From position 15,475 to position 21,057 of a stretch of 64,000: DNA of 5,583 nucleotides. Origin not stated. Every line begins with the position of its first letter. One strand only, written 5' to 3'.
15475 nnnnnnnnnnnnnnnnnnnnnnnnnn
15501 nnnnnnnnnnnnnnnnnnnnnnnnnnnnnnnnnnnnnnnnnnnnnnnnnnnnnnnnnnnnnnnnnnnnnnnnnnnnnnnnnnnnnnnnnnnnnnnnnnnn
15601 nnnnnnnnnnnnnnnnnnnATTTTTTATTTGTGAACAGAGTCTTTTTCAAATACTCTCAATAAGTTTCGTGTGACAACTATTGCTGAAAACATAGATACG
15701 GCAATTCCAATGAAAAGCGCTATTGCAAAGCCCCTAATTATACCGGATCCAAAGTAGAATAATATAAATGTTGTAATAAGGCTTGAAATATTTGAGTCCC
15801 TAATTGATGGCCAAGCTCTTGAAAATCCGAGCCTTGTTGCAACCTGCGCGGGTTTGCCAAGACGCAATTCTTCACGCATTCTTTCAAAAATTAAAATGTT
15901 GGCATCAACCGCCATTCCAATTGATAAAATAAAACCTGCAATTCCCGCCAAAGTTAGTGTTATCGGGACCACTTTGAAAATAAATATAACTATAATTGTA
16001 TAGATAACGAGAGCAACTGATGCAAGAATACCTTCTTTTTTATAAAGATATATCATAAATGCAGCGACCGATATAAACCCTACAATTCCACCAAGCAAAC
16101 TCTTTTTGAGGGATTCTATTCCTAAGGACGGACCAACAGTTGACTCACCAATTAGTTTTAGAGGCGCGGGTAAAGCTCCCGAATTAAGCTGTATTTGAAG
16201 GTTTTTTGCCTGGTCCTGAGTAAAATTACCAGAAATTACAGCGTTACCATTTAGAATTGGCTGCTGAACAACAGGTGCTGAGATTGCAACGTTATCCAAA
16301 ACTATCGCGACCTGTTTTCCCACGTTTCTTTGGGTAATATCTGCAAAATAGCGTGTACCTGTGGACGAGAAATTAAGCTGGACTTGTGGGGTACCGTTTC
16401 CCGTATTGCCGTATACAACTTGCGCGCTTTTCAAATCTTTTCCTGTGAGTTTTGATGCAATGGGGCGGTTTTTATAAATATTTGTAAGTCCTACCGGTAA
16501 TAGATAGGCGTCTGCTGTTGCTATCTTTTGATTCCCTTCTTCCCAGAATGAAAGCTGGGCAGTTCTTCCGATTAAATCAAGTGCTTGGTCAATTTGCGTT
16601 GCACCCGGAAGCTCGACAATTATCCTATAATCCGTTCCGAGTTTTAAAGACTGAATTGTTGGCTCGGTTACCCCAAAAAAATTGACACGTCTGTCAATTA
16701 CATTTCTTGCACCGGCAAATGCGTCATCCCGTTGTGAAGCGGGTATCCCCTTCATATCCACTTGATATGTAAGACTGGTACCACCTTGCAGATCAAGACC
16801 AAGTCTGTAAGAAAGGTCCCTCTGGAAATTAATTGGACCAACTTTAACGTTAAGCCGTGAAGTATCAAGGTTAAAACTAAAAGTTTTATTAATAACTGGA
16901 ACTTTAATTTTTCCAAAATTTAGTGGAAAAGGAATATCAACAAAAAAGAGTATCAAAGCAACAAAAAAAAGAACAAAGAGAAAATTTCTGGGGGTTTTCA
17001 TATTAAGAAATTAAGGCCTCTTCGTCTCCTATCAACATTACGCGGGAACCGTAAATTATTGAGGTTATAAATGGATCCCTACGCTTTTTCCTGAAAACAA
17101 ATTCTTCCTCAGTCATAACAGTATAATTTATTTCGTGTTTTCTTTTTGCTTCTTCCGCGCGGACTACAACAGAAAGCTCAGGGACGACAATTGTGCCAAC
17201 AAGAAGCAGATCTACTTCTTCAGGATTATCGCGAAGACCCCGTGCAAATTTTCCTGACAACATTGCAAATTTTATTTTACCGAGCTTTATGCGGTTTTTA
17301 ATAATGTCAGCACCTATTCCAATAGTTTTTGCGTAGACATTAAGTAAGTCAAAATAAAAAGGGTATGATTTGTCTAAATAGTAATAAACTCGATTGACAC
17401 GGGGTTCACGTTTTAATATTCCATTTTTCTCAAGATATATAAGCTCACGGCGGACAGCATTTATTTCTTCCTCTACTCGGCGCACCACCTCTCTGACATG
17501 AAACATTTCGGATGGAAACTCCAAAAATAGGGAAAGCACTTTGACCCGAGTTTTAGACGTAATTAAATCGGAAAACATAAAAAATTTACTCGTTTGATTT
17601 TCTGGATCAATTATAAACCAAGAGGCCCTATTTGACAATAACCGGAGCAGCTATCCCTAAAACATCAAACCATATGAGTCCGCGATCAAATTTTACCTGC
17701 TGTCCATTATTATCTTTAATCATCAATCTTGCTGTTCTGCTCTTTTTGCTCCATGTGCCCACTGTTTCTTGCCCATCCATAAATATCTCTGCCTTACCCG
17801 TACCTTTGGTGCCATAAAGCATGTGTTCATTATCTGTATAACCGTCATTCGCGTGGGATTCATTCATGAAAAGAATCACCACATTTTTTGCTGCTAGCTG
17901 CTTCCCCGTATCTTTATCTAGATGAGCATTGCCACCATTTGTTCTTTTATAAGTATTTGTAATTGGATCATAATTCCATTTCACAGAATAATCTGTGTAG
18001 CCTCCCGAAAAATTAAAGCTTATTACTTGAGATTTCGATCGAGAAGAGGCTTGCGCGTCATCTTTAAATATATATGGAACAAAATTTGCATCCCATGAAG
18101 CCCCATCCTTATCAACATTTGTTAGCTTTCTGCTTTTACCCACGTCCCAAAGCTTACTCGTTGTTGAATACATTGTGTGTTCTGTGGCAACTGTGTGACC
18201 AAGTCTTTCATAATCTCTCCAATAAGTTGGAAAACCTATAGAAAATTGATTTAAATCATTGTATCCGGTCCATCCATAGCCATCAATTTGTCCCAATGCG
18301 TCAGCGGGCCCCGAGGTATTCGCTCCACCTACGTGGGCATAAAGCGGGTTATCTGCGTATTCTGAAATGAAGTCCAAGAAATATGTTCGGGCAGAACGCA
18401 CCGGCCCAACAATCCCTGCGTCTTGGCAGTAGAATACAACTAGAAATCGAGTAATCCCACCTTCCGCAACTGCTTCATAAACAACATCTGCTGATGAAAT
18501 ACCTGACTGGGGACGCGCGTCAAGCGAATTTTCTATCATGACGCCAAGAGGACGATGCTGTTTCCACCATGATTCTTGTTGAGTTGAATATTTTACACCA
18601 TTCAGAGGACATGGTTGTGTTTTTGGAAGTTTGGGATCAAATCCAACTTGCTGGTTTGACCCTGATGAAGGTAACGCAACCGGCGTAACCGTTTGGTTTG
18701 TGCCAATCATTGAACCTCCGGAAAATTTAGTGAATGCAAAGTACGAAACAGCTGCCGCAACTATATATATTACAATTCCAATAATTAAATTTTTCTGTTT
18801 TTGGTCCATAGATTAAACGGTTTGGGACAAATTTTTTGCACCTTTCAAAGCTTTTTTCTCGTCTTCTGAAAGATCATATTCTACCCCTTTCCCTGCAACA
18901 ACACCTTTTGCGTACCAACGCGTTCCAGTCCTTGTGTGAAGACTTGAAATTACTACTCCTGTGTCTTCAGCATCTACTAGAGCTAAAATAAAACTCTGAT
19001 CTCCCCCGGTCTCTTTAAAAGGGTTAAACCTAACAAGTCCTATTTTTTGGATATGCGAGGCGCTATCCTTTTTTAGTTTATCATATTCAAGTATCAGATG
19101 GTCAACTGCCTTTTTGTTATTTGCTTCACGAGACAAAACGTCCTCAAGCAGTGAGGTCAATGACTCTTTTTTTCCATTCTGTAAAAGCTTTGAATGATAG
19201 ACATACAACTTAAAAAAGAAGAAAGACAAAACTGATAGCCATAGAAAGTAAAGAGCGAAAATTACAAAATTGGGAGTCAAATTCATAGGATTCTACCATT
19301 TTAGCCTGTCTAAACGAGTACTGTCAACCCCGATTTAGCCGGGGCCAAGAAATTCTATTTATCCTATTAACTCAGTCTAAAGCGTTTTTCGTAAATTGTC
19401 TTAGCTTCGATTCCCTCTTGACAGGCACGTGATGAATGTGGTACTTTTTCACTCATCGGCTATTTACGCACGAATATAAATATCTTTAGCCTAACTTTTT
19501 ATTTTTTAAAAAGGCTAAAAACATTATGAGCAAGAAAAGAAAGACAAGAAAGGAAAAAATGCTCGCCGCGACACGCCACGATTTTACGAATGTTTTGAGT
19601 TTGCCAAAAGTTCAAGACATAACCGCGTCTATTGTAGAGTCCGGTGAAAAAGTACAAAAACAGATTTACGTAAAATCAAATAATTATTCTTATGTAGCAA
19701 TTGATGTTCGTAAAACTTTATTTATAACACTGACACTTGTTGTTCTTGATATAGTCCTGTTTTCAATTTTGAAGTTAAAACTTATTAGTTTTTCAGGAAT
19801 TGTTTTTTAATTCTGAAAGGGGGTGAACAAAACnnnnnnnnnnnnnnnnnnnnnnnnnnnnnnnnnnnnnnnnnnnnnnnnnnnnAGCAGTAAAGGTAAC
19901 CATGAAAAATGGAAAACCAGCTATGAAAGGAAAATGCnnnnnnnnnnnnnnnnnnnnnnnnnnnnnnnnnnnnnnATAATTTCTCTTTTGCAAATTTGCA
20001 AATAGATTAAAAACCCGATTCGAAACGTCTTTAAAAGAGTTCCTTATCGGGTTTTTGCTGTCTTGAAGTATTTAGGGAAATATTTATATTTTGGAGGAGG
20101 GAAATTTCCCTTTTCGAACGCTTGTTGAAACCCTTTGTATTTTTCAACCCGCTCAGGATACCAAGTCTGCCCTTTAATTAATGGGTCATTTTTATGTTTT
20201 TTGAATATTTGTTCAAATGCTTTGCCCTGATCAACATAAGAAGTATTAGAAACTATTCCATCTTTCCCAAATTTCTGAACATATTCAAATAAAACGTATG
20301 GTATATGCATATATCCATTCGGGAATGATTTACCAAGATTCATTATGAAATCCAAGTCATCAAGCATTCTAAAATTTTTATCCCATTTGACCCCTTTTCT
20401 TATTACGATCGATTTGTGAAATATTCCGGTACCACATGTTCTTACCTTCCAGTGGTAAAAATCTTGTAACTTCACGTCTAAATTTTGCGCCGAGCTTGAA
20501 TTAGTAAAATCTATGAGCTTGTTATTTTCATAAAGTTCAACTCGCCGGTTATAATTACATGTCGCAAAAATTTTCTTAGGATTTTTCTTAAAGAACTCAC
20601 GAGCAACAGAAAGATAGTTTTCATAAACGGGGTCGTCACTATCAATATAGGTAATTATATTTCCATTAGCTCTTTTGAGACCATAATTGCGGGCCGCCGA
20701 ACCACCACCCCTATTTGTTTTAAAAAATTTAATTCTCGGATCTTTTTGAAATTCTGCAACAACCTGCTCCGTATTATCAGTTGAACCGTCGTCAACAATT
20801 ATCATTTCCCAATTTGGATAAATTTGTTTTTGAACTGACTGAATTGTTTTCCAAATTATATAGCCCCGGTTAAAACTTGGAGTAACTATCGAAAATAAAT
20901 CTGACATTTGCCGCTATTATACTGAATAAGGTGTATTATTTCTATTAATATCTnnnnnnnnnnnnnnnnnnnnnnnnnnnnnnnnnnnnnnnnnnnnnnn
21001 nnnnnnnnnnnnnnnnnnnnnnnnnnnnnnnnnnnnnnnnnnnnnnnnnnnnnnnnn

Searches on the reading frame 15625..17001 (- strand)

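Call 9: search_protein_families(library=pfam, proteins=[window:15625-17001:-], max_evalue=0.001)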
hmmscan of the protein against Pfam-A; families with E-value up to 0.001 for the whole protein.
window:15625-17001:- (458 aa): 5 families
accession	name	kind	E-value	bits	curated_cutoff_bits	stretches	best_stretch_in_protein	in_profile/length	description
PF22599.2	SecDF_P1_head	-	1.3e-30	106.1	27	1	184-279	20-114/114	SecDF, P1 head subdomain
PF21760.3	SecD_1st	-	1.5e-16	60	27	1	98-154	4-57/60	Protein translocase subunit SecDF, P1 domain, N-terminal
PF02355.23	SecD_SecF_C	-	2.8e-15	56.6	20.5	1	284-452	16-187/189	Protein export membrane protein SecD/SecF, C-terminal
PF03176.21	MMPL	-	3.4e-06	26.7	20.5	1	327-443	179-294/333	MMPL family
PF07549.19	Sec_GG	-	7.6e-05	22.6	20.3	1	66-83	9-26/28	SecD/SecF GG Motif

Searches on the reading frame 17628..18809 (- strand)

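Call 9: search_protein_families(library=pfam, proteins=[window:17628-18809:-], max_evalue=0.001)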
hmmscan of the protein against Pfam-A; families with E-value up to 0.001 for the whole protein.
window:17628-18809:- (393 aa): 2 families
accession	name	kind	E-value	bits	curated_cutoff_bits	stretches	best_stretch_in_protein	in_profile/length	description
PF11258.13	DUF3048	-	2.7e-32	112.4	25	1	83-227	12-145/148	Protein of unknown function (DUF3048) N-terminal domain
PF17479.7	DUF3048_C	-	7.7e-23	81.5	25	1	271-380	5-113/114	Protein of unknown function (DUF3048) C-terminal domain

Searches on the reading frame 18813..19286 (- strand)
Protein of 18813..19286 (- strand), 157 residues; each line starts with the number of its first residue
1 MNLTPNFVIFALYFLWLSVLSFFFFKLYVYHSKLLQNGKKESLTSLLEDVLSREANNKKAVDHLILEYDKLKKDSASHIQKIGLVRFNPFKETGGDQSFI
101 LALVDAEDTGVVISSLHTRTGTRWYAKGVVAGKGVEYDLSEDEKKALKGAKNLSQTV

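Call 3: search_protein_families(library=pfam, proteins=[window:18813-19286:-], max_evalue=0.01)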
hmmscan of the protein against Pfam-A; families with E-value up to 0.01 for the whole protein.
window:18813-19286:- (157 aa): 1 family
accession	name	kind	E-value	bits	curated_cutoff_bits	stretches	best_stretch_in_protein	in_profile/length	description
PF14584.11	DUF4446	-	2.2e-31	109.3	27.4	1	8-150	8-149/150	Protein of unknown function (DUF4446)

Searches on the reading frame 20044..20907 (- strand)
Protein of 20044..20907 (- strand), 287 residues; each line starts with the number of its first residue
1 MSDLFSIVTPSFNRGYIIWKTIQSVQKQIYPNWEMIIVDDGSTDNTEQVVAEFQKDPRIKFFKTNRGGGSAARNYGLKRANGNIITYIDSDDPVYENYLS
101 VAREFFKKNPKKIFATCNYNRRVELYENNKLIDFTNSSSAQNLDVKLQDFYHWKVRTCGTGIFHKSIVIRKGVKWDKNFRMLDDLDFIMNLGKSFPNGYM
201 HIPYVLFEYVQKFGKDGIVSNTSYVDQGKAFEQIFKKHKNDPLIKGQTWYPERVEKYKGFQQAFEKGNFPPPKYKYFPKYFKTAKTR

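Call 3: search_protein_families(library=pfam, proteins=[window:20044-20907:-], max_evalue=0.01)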
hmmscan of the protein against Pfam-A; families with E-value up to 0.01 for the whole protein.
window:20044-20907:- (287 aa): 3 families
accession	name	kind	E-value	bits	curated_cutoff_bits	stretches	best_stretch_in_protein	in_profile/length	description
PF00535.33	Glycos_transf_2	-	1.3e-33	116.8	23.3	1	6-168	1-164/168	Glycosyl transferase family 2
PF10111.15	Glyco_tranf_2_2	-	5.1e-09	36.5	27.3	1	18-93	15-93/276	Glycosyltransferase like family 2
PF13641.12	Glyco_tranf_2_3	-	6.2e-08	33.4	27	1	5-121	3-126/230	Glycosyltransferase like family 2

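Call 4: search_protein_families(library=ncbifam, proteins=[window:20044-20907:-], max_evalue=0.01)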
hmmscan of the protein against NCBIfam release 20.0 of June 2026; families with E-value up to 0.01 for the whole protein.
window:20044-20907:- (287 aa): 25 families
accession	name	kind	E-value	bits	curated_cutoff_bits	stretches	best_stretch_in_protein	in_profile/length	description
NF047683.1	TeichurnBiosyTuaG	equivalog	6.4e-27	94.8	400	1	3-120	6-124/252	teichuronic acid biosynthesis protein TuaG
NF007482.0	PRK10073.1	equivalog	3.2e-21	75.7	423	1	4-123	7-126/334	glycosyltransferase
NF050050.1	ProtGlycPglI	equivalog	5.3e-21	75.3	500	1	5-171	4-168/306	GalNAc(5)-diNAcBac-PP-undecaprenol beta-1,3-glucosyltransferase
NF038299.1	EPS_HpsN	equivalog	1.1e-18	67.3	425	1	5-116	3-117/317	hormogonium polysaccharide biosynthesis glycosyltransferase HpsN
NF007453.0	PRK10018.1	equivalog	1.7e-18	67.3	382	1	3-130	6-136/280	colanic acid biosynthesis glycosyltransferase WcaA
TIGR04017.1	WcaA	equivalog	6.9e-18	65.2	495.75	1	3-128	5-133/279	colanic acid biosynthesis glycosyltransferase WcaA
NF041875.1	EPS_EpsD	equivalog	1.3e-16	60.9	370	1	6-112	2-110/325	exopolysaccharide biosynthesis glycosyltransferase EpsD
NF038302.1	EPS_HpsE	equivalog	4.6e-16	58.7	300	1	5-111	3-116/307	hormogonium polysaccharide biosynthesis glycosyltransferase HpsE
TIGR03937.1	PgaC_IcaA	equivalog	5.9e-16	58.4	422.3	1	4-118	46-162/407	poly-beta-1,6-N-acetyl-D-glucosamine synthase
TIGR03965.1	mycofact_glyco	equivalog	1.6e-12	47.1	280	1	6-101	77-174/467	mycofactocin biosynthesis glycosyltransferase MftF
NF053739.1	GlytfEpsEBac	equivalog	2.6e-11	43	450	1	7-111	5-112/265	glycosyltransferase EpsE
TIGR04283.1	glyco_like_mftF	equivalog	1.7e-10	40.9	182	1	6-114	2-104/221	TIGR04283 family arsenosugar biosynthesis glycosyltransferase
NF041394.1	GtaseAglG_Halo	equivalog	8.3e-10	38.4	440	1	19-98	19-99/304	glucosyl-dolichyl phosphate glucuronosyltransferase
NF047588.1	GlcsyltransPgfSStrep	equivalog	1.8e-08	34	500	1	5-92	3-96/308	glycosyltransferase PgfS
TIGR03111.1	glyc2_xrt_Gpos1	hypoth_equivalog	5e-08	32.2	363.95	1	6-116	52-166/439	TIGR03111 family XrtG-associated glycosyltransferase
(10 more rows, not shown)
